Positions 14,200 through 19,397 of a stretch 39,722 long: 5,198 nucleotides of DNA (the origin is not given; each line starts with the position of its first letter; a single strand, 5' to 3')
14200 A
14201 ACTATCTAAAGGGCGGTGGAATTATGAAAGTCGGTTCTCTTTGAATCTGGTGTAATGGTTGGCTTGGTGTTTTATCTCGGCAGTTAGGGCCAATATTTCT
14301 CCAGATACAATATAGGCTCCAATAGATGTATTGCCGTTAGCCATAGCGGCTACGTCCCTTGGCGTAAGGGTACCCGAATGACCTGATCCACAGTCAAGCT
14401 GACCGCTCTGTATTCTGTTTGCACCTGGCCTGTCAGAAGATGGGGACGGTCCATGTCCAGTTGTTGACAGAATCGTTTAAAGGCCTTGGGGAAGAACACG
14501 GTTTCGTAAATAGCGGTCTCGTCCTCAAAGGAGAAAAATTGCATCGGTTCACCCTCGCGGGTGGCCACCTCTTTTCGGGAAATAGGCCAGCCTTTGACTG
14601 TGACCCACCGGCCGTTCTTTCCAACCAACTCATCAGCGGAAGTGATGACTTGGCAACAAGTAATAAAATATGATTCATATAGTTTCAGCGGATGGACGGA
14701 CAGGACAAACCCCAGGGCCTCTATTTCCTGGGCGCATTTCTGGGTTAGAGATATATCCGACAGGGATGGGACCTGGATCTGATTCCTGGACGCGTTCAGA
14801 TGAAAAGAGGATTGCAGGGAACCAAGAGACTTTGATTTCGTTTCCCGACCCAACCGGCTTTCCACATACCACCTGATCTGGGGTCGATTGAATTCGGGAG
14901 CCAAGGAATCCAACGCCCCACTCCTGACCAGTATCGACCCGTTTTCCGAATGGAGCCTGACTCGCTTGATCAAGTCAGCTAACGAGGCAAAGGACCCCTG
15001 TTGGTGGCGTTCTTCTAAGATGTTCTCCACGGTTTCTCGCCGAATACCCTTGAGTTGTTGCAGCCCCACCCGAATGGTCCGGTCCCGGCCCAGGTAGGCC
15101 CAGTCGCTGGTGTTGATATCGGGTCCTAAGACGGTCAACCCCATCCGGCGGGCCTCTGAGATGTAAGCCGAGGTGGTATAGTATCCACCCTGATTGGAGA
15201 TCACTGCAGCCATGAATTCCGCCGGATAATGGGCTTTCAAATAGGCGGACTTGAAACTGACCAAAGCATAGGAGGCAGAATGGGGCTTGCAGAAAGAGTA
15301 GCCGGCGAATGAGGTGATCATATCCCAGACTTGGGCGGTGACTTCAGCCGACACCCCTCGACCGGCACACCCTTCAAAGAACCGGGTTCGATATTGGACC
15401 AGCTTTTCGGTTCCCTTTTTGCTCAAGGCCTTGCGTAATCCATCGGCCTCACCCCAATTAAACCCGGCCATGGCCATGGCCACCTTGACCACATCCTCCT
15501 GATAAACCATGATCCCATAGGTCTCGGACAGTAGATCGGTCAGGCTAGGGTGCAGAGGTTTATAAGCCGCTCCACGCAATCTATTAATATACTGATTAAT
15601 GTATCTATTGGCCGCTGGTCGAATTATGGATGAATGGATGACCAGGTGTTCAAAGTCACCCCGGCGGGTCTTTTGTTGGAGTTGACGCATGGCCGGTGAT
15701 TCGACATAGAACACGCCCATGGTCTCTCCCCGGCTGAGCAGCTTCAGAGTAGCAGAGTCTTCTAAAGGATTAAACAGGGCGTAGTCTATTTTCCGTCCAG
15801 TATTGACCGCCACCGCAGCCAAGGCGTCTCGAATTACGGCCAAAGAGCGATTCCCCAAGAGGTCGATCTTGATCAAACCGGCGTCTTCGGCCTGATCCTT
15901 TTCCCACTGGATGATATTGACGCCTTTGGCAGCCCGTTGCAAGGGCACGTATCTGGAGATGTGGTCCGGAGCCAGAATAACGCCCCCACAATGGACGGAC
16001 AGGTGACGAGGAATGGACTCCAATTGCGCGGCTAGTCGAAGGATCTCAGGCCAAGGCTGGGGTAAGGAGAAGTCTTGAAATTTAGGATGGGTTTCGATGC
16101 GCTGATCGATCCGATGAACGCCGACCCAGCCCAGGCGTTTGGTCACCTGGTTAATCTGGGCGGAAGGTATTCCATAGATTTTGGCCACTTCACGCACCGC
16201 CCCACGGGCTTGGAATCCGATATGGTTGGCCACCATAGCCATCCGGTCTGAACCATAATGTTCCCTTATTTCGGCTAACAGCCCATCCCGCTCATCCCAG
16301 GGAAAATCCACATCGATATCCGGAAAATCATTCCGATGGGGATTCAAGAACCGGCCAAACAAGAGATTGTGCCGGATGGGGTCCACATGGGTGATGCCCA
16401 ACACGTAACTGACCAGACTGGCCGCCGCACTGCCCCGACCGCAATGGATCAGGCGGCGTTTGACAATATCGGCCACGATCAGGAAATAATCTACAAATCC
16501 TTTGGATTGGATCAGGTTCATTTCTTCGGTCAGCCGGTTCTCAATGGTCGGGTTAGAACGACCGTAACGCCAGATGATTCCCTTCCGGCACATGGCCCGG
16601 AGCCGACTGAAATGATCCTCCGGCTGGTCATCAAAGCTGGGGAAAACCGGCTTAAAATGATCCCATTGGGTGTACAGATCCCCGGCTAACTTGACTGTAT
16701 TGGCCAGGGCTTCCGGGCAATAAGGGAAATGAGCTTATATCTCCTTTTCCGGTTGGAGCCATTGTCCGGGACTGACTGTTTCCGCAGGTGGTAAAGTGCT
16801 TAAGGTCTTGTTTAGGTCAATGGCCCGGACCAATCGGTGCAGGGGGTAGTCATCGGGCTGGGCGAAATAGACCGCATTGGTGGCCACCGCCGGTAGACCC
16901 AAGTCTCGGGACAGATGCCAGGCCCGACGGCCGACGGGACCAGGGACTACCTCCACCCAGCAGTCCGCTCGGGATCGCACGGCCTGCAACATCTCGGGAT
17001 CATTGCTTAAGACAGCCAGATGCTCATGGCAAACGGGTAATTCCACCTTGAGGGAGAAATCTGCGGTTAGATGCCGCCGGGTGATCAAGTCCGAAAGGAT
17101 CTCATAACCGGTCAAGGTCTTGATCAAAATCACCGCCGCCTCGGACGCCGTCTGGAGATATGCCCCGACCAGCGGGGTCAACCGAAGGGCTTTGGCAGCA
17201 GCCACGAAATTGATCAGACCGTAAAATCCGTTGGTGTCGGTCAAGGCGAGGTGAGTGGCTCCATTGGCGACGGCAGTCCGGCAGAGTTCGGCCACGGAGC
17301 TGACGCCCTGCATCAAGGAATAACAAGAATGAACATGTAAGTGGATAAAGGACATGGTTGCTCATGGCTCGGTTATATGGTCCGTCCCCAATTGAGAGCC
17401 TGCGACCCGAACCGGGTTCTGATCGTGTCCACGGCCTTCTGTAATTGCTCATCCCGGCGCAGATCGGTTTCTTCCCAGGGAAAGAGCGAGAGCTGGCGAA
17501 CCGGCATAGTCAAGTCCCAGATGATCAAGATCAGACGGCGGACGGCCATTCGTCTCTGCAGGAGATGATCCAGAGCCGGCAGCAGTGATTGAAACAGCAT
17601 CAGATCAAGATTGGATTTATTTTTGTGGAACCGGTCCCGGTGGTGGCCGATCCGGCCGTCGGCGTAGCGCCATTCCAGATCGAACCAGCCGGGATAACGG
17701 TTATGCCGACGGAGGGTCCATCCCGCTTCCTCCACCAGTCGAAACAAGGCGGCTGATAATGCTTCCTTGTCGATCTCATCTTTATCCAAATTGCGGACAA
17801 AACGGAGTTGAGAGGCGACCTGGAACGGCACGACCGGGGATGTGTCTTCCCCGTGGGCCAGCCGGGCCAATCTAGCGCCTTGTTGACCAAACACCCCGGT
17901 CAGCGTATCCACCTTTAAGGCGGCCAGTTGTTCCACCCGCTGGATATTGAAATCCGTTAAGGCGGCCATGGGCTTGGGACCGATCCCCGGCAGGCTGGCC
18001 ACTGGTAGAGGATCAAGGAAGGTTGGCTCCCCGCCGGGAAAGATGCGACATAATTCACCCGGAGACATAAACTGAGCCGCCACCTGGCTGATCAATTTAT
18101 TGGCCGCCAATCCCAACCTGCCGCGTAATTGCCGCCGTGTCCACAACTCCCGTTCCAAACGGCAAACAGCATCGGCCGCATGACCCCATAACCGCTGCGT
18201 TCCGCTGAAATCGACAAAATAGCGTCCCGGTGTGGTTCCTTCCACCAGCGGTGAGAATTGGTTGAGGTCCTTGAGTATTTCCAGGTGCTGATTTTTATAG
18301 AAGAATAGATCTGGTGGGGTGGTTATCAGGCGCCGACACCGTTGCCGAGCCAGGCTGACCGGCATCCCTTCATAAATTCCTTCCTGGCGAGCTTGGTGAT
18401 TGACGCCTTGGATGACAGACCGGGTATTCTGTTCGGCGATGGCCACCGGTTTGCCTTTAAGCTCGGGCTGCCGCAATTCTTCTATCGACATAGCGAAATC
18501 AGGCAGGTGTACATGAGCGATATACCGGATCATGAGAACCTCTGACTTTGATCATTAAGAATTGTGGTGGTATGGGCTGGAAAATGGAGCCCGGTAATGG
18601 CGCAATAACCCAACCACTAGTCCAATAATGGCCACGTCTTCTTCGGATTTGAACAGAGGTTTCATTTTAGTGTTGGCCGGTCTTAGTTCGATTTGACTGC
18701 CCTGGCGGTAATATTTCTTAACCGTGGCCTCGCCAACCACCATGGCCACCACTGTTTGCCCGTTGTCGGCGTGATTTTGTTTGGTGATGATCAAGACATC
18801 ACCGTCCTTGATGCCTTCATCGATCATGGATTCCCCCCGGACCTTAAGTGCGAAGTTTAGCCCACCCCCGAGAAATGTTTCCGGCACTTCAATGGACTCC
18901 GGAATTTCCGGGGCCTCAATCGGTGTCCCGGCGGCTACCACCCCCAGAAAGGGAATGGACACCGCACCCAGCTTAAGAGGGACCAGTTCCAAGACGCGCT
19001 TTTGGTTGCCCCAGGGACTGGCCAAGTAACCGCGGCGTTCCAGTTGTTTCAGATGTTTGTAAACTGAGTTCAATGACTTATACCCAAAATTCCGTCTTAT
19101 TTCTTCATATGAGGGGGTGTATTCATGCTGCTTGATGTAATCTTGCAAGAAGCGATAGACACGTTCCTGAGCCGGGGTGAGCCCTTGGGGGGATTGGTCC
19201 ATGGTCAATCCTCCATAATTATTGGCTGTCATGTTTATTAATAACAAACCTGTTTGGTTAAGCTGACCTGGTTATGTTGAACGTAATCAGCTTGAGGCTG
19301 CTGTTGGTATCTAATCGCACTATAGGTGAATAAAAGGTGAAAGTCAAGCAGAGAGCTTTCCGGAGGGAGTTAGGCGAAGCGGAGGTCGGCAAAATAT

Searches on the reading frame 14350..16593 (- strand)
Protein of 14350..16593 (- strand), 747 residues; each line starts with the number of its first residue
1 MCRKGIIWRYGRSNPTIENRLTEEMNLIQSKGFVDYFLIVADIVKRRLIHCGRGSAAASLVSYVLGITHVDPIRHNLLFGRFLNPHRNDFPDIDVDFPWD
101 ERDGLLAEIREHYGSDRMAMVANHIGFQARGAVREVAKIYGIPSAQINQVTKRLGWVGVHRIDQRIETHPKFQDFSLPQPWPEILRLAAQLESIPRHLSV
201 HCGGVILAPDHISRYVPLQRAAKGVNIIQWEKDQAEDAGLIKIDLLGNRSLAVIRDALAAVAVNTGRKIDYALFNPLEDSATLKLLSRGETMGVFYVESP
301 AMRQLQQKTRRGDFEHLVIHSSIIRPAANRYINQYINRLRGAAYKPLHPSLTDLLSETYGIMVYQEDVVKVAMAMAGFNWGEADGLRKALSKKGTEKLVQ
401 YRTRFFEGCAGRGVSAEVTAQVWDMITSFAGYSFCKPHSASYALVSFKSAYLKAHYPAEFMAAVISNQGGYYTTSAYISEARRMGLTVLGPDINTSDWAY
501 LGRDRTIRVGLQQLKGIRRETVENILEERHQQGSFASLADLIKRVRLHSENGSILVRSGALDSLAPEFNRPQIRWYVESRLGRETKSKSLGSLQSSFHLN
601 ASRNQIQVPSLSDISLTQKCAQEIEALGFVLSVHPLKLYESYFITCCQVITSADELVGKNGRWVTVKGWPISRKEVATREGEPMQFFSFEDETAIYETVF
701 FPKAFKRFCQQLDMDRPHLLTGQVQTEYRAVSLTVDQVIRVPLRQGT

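Call 87: search_protein_families(library=pfam, proteins=[window:14350-16593:-], max_evalue=0.00001)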
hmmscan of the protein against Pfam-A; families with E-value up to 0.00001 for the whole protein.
window:14350-16593:- (747 aa): 4 families
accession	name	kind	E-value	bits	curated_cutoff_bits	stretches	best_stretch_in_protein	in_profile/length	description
PF07733.18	DNA_pol3_alpha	-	2e-69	234.5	23.9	1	2-247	7-260/260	Bacterial DNA polymerase III alpha NTPase domain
PF17657.6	DNA_pol3_finger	-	4.8e-40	137.1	22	1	251-411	2-164/166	Bacterial DNA polymerase III alpha subunit finger domain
PF14579.12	HHH_6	-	8.1e-21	74.5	25.6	1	485-566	1-85/90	Helix-hairpin-helix motif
PF01336.31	tRNA_anti-codon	-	3.6e-07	30.5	27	1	664-738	1-72/75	OB-fold nucleic acid binding domain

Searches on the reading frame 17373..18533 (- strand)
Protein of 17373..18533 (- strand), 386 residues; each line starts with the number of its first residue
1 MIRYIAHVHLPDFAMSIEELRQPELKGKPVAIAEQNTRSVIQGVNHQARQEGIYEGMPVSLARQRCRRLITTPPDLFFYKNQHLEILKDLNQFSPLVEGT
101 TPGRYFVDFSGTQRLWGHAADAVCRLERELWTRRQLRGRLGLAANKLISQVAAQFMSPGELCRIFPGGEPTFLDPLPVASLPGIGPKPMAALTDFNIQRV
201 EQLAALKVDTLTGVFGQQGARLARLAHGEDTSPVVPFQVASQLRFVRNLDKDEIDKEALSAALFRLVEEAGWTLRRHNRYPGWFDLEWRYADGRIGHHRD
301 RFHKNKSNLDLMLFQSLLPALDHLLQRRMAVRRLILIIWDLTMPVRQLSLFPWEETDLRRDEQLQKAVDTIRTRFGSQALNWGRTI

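Call 87: search_protein_families(library=pfam, proteins=[window:17373-18533:-], max_evalue=0.00001)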
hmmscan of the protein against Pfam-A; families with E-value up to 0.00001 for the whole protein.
window:17373-18533:- (386 aa): 2 families
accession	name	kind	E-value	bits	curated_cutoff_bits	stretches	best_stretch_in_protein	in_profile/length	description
PF00817.25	IMS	-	2.2e-30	105.9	23.2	1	11-153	4-147/148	impB/mucB/samB family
PF11799.13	IMS_C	-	1.5e-06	29.1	20.7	0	247-350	8-109/109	impB/mucB/samB family C-terminal domain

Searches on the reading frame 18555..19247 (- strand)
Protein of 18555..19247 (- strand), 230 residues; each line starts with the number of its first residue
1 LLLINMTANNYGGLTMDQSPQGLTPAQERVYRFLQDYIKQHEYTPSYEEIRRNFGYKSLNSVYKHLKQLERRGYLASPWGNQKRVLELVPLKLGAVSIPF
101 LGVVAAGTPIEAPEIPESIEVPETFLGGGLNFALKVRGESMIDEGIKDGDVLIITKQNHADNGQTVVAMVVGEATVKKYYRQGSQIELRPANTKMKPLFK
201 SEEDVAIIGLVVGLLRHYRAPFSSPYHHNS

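Call 87: search_protein_families(library=pfam, proteins=[window:18555-19247:-], max_evalue=0.00001)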
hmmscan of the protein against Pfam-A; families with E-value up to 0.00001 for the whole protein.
window:18555-19247:- (230 aa): 3 families
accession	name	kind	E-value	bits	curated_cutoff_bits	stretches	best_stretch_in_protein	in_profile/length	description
PF00717.28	Peptidase_S24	-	5.1e-28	97.5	23.3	1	99-212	1-116/116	Peptidase S24-like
PF01726.22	LexA_DNA_bind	-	5.9e-15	55.2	23.7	1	21-76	2-57/65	LexA DNA binding domain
PF13730.12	HTH_36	-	1.5e-06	28.4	25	1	22-75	2-55/55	Helix-turn-helix domain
